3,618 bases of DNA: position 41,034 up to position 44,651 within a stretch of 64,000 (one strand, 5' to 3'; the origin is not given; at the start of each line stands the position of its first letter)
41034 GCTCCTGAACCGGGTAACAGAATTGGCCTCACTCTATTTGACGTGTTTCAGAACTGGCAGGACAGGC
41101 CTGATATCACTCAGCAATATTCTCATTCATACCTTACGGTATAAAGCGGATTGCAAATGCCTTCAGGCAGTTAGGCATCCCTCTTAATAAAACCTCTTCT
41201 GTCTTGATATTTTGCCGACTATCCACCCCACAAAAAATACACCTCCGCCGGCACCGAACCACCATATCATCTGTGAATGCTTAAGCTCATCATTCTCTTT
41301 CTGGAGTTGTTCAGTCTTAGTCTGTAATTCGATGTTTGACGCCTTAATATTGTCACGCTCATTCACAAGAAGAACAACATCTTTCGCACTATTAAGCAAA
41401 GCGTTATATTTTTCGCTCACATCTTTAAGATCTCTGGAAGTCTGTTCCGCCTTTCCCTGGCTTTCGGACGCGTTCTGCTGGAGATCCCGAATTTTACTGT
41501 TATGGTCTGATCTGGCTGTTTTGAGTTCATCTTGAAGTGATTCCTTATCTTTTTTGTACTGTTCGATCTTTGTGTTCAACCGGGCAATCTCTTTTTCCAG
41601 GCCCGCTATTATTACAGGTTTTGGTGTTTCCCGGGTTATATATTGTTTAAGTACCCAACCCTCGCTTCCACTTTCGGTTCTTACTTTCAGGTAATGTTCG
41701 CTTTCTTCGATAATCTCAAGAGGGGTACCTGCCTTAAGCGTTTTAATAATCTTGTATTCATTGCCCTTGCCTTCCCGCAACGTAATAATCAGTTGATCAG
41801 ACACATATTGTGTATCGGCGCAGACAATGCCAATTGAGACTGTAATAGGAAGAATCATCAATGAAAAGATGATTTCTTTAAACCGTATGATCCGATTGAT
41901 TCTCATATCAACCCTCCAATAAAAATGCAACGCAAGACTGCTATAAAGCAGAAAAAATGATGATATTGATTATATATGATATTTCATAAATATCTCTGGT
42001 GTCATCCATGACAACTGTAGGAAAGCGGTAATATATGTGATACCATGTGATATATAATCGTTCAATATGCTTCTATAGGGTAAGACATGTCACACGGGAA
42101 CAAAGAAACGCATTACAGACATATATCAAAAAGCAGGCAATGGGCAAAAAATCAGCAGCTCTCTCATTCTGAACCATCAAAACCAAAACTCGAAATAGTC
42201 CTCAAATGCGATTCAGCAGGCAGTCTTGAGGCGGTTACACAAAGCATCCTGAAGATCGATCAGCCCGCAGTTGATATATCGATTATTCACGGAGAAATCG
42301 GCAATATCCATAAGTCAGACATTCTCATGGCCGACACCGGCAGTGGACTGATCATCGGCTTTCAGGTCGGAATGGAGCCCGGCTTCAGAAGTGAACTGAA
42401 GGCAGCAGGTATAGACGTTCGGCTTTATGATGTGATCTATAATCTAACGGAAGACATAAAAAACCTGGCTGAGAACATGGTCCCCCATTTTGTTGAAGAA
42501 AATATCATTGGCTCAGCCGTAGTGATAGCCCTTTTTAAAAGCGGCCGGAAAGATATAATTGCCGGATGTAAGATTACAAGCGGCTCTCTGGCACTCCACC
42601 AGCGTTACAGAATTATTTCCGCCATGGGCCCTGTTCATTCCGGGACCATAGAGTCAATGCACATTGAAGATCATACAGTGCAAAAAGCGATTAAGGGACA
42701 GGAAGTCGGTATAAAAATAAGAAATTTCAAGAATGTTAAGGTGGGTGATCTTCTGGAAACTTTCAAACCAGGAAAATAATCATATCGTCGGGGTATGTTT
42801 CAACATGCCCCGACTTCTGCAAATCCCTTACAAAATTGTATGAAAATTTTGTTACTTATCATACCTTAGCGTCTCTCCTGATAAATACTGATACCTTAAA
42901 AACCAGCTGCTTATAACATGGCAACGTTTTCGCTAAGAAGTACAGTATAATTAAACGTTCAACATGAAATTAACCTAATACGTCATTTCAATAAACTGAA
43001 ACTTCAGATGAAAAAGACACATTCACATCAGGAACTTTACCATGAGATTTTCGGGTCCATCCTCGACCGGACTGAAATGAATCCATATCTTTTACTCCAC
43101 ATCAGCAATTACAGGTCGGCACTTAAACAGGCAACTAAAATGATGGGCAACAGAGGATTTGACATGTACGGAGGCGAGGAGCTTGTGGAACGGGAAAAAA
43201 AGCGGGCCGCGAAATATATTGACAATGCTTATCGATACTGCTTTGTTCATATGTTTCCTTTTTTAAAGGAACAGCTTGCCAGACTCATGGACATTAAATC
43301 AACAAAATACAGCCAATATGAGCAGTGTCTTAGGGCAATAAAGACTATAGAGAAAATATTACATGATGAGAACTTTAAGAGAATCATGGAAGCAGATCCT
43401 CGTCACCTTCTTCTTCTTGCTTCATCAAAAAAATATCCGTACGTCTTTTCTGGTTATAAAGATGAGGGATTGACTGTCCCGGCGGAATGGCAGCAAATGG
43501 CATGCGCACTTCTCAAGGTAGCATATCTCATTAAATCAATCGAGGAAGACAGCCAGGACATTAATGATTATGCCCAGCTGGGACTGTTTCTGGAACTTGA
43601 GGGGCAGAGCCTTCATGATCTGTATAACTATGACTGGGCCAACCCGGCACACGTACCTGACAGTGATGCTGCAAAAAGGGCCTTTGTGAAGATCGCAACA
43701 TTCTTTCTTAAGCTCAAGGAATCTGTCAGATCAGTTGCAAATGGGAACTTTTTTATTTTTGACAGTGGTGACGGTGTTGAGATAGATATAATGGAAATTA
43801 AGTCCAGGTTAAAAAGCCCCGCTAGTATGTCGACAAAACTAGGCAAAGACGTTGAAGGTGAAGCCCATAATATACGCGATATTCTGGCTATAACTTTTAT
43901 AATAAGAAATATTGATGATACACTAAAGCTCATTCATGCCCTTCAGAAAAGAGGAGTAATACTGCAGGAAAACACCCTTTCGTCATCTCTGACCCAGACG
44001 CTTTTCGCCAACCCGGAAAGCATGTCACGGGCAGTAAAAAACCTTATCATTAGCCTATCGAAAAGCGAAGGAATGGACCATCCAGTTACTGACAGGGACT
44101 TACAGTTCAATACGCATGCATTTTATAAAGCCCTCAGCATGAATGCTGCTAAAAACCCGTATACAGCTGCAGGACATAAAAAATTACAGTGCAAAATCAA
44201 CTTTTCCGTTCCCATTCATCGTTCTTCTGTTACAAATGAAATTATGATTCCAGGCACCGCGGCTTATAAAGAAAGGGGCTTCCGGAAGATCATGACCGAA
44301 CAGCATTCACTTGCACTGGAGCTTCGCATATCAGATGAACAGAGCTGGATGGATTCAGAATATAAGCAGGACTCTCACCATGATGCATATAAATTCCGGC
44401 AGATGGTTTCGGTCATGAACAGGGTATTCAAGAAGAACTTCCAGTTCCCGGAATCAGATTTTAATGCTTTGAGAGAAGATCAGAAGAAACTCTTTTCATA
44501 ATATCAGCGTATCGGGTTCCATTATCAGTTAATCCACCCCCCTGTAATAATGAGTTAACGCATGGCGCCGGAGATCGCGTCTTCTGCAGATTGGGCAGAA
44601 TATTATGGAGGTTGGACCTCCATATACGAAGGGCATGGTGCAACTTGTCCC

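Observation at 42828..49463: Recurrent TACA-N4-TGTA dyad upstream of sigma-54-type promoters defines a local regulon spanning the nitrogen cluster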

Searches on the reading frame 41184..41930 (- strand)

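Call 7: search_protein_families(library=pfam, proteins=[window:41184-41930:-], max_evalue=0.01)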
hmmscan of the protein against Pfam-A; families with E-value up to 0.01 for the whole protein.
window:41184-41930:- (248 aa): 11 families
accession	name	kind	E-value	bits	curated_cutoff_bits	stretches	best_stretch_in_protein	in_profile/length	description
PF08239.17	SH3_3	-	7.1e-12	45.8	27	1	51-98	5-53/54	Bacterial SH3 domain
PF06347.19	SH3_4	-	2e-06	27.9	24.1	1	51-95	7-51/56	Bacterial SH3 domain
PF13851.11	GAS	-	3.8e-05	23.6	32.3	1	109-184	64-138/200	Growth-arrest specific micro-tubule binding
PF05622.17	HOOK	-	0.00083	18.7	35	1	111-213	137-240/514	HOOK protein coiled-coil region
PF07426.16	Dynactin_p22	-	0.00091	19.5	25.2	1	104-182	81-159/168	Dynactin subunit p22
PF01920.25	Prefoldin_2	-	0.0014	19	27.6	1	101-148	57-104/106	Prefoldin subunit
PF00038.26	Filament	-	0.0026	17.9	40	1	108-180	219-291/313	Intermediate filament protein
PF21773.2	ODAD1_CC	-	0.0028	17.2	27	1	111-185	196-270/287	ODAD1 central coiled coil region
PF01496.24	V_ATPase_I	-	0.0056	15.1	30.7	1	111-217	42-152/815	V-type ATPase 116kDa subunit family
PF24319.2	DUF7491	-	0.0059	17.2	30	0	112-157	34-82/90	Coiled-coil region of unknown function (DUF7491)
PF04100.18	Vps53_N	-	0.0065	16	26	1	107-177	25-95/372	Vps53, N-terminal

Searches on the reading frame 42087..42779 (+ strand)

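Call 11: search_protein_families(library=pfam, proteins=[window:42087-42779:+], max_evalue=0.01)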
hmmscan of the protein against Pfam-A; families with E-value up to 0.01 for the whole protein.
window:42087-42779:+ (230 aa): 3 families
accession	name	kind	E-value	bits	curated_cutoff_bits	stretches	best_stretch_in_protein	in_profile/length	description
PF11987.13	IF-2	-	2.1e-28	99.1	27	1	27-125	17-117/117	Translation-initiation factor 2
PF14578.12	GTP_EFTU_D4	-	2e-05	24.8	23.8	1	153-223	15-85/86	Elongation factor Tu domain 4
PF03144.31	GTP_EFTU_D2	-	6.3e-05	23.8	30.3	1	158-223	3-72/73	Elongation factor Tu domain 2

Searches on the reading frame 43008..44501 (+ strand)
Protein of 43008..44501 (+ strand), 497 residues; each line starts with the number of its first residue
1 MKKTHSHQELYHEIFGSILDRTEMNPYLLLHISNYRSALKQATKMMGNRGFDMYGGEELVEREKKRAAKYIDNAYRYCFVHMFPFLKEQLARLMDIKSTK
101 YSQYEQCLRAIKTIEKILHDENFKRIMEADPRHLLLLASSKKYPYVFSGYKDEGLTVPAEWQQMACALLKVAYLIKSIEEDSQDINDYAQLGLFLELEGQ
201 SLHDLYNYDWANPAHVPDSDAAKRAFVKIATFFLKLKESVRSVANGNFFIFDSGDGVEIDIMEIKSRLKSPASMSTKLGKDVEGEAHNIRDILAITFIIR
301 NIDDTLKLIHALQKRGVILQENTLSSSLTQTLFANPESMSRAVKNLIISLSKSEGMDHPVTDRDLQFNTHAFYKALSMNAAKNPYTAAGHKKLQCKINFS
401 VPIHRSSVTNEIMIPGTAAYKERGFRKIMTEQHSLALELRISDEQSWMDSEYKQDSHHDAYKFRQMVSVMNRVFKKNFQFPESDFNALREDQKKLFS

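Call 11: search_protein_families(library=pfam, proteins=[window:43008-44501:+], max_evalue=0.01)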
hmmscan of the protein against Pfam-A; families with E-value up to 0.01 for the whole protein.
window:43008-44501:+ (497 aa): 1 family
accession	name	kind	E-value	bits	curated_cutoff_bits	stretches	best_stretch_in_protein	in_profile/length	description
PF04607.23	RelA_SpoT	-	0.0019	18.9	27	1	266-316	1-50/113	Region found in RelA / SpoT proteins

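Call 14: find_encoding_contigs(protein=window:43008-44501:+, flank=2000, max_places=4)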
Protein window:43008-44501:+ (497 aa): no gene with exactly this product is on record in the collection.

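Call 39: search_protein_families(library=ncbifam, proteins=[window:43008-44501:+], max_evalue=0.01)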
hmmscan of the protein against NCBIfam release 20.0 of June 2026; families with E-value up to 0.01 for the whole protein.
window:43008-44501:+ (497 aa): 2 families
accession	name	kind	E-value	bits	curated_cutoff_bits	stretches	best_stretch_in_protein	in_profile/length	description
TIGR04562.1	TIGR04562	subfamily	1.1e-17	64.4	140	1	231-475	129-356/356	TIGR04552 family protein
TIGR04552.1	TIGR04552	subfamily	3.9e-16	59.3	125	1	218-475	118-352/352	TIGR04552 family protein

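Call 52: find_homologous_proteins(query=window:43008-44501:+, max_evalue=0.001)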
Query window:43008-44501:+ (497 aa): 675 proteins with E <= 0.001 among 7532 candidates; the best 120 are listed.
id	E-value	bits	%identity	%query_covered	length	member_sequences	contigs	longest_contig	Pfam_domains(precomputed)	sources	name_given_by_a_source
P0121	0.0e+0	1081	97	100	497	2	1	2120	-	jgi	jgi:uncharacterized protein (TIGR04562 family)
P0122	2.3e-268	909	80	100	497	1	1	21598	-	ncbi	-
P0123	4.0e-251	852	77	100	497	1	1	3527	-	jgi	jgi:uncharacterized protein (TIGR04562 family)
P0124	3.1e-247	839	76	100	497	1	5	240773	-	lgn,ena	-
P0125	5.0e-242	822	74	100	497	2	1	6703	-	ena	-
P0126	5.0e-232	789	72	100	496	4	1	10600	-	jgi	-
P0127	1.6e-231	787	71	100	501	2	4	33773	-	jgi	jgi:uncharacterized protein (TIGR04562 family)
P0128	2.0e-218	744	67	100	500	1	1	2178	-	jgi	jgi:uncharacterized protein (TIGR04562 family)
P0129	4.6e-213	727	65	100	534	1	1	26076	-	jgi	jgi:uncharacterized protein (TIGR04552 family)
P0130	5.5e-210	716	65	100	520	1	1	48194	-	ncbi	-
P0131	1.8e-208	711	65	100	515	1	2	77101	-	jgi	jgi:uncharacterized protein (TIGR04562 family)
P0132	2.2e-208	711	64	100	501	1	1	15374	-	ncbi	-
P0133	5.3e-208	710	65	100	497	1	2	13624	-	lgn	-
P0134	6.1e-208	710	64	100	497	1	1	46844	-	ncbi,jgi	jgi:uncharacterized protein (TIGR04562 family)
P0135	7.4e-208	709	64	100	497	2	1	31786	-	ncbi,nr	ncbi:MAG: hypothetical protein HY757_07995 [Nitrospirae bacterium]|nr:hypothetical protein [Nitrospi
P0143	3.2e-205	701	64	98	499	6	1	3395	-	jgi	jgi:uncharacterized protein (TIGR04562 family)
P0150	5.7e-203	693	64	100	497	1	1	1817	-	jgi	jgi:uncharacterized protein (TIGR04562 family)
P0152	1.7e-202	692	63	100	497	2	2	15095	-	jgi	jgi:uncharacterized protein (TIGR04562 family)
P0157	8.2e-202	689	64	100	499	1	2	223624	-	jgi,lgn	jgi:uncharacterized protein (TIGR04552 family)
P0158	1.0e-201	689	63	100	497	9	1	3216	-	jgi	jgi:uncharacterized protein (TIGR04562 family)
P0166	1.5e-200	685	63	100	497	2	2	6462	-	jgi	jgi:uncharacterized protein (TIGR04552 family)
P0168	2.3e-200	685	63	100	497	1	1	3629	-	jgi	jgi:uncharacterized protein (TIGR04562 family)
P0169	4.1e-200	684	64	100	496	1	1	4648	-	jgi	jgi:uncharacterized protein (TIGR04562 family)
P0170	4.7e-200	684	63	100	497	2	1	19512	-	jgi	jgi:uncharacterized protein (TIGR04562 family)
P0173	7.6e-200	683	63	100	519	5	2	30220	-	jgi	jgi:uncharacterized protein (TIGR04552 family)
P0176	1.3e-199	682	63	100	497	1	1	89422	-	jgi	jgi:uncharacterized protein (TIGR04562 family)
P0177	1.6e-199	682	62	100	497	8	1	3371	-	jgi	jgi:uncharacterized protein (TIGR04562 family)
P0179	2.6e-199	681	62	100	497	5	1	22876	-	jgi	jgi:uncharacterized protein (TIGR04562 family)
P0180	2.8e-199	681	63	100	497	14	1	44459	-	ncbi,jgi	jgi:uncharacterized protein (TIGR04562 family)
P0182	2.3e-198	678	61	100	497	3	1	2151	-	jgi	jgi:uncharacterized protein (TIGR04562 family)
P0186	8.5e-198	676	62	99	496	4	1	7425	-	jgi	jgi:uncharacterized protein (TIGR04552 family)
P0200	2.2e-196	672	63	98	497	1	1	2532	-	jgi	jgi:uncharacterized protein (TIGR04562 family)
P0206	1.2e-195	669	62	98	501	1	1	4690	-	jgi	jgi:uncharacterized protein (TIGR04562 family)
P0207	2.1e-195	668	61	100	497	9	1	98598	-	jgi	jgi:uncharacterized protein (TIGR04562 family)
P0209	3.9e-195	667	61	100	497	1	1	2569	-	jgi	jgi:uncharacterized protein (TIGR04562 family)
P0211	6.9e-195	667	61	99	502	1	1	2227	-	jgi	jgi:uncharacterized protein (TIGR04562 family)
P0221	2.5e-194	665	60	100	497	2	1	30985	-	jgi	jgi:uncharacterized protein (TIGR04562 family)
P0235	3.2e-193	661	61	100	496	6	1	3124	-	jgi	jgi:uncharacterized protein (TIGR04562 family)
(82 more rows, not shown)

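Call 64: predict_structure(alignment_id=A6)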
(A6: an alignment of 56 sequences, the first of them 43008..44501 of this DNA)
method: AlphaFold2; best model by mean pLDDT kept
length: 497 residues; sequences in the alignment: 56
mean_pLDDT: 79.7   pTM: 0.74
mean pLDDT of the five models: 79.7, 79.4, 76.1, 74.5, 74.1
residues with pLDDT >= 90: 150; 70-90: 246; 50-70: 55; < 50: 46
segments of 3 or more residues with pLDDT < 50: 1-26, 278-282, 284-288, 322-325, 383-388
pLDDT, mean of each block of 10 residues (from residue 1): 29 30 48 85 76 71 82 86 91 94 96 95 92 89 86 88 88 69 76 86 89 88 93 91 83 91 87 55 46 86 89 78 55 81 91 82 90 73 51 77 90 91 90 85 79 71 83 87 90 88
secondary structure, 60 per line:
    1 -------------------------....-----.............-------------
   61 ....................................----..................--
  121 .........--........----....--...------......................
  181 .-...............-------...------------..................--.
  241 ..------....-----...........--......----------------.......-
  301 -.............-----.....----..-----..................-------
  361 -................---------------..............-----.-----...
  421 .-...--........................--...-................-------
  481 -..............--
elements in order: H26-29 H35-47 H61-96 H101-118 H121-129 H132-139 H144-147 H159-181 H183-197 H220-237 E240-242 E249-252 E258-268 H271-276 E293-299 H302-314 H320-324 H336-353 H362-377 E393-406 H418-421 E428-443 H444-451 H458-473 H482-495

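Call 67: fold_search(model_id=the predicted structure, library=pdb)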
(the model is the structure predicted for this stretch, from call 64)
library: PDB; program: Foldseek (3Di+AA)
matches with E <= 10: 100; with E <= 0.001: 0
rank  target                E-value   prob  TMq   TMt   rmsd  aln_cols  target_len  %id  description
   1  2be3_A                7.1e-02  0.96  0.17  0.38  15.7       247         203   12  Structure of a GTP Pyrophosphokinase Family Protein from Streptococcus pneumoniae (released 2005-12-06)
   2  6ex0_A                1.1e-01  0.89  0.15  0.35  15.7       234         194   13  Crystal structure of RelP (SAS2) from Staphylococcus aureus bound to pppGpp in the post-catalytic state (released 2018-01-24)
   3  6fgj_B                1.2e-01  0.90  0.16  0.36  12.1       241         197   12  Crystal structure of the small alarmone synthethase 2 from Staphylococcus aureus (released 2018-02-07)
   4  6ewz_B                1.2e-01  0.89  0.17  0.38  15.8       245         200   13  Crystal structure of RelP (SAS2) from Staphylococcus aureus bound to AMPCPP and GTP in the pre-catalytic state (released 2018-01-24)
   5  6ex0_B                1.4e-01  0.90  0.17  0.38  15.1       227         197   12  Crystal structure of RelP (SAS2) from Staphylococcus aureus bound to pppGpp in the post-catalytic state (released 2018-01-24)
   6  6fgj_A                1.5e-01  0.89  0.17  0.38  13.4       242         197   13  Crystal structure of the small alarmone synthethase 2 from Staphylococcus aureus (released 2018-02-07)
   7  6fgx_B                1.6e-01  0.90  0.17  0.39  14.7       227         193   14  Crystal structure of the small alarmone synthethase 2 from Staphylococcus aureus bound to AMPCPP (released 2018-02-07)
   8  6fgx_A                2.0e-01  0.85  0.17  0.37  13.7       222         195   13  Crystal structure of the small alarmone synthethase 2 from Staphylococcus aureus bound to AMPCPP (released 2018-02-07)
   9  5ded_E                3.2e-01  0.75  0.15  0.35  12.0       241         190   10  Crystal structure of the small alarmone synthethase 1 from Bacillus subtilis bound to its product pppGpp (released 2015-10-28)
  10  5dec_B                4.0e-01  0.69  0.15  0.35  11.9       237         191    9  Crystal structure of the small alarmone synthetase 1 from Bacillus subtilis (released 2015-10-28)
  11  6ewz_A                4.2e-01  0.63  0.17  0.36  15.2       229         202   14  Crystal structure of RelP (SAS2) from Staphylococcus aureus bound to AMPCPP and GTP in the pre-catalytic state (released 2018-01-24)
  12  5ded_B                4.4e-01  0.63  0.16  0.37  16.0       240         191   11  Crystal structure of the small alarmone synthethase 1 from Bacillus subtilis bound to its product pppGpp (released 2015-10-28)
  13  5w3x_A                5.0e-01  0.06  0.10  0.13  22.4       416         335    8  Crystal structure of PopP2 in complex with IP6, AcCoA and the WRKY domain of RRS1-R . (released 2017-08-09)
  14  5ded_D                5.7e-01  0.51  0.16  0.37  17.1       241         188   11  Crystal structure of the small alarmone synthethase 1 from Bacillus subtilis bound to its product pppGpp (released 2015-10-28)
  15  5dec_D                6.8e-01  0.54  0.14  0.34  10.3       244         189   10  Crystal structure of the small alarmone synthetase 1 from Bacillus subtilis (released 2015-10-28)
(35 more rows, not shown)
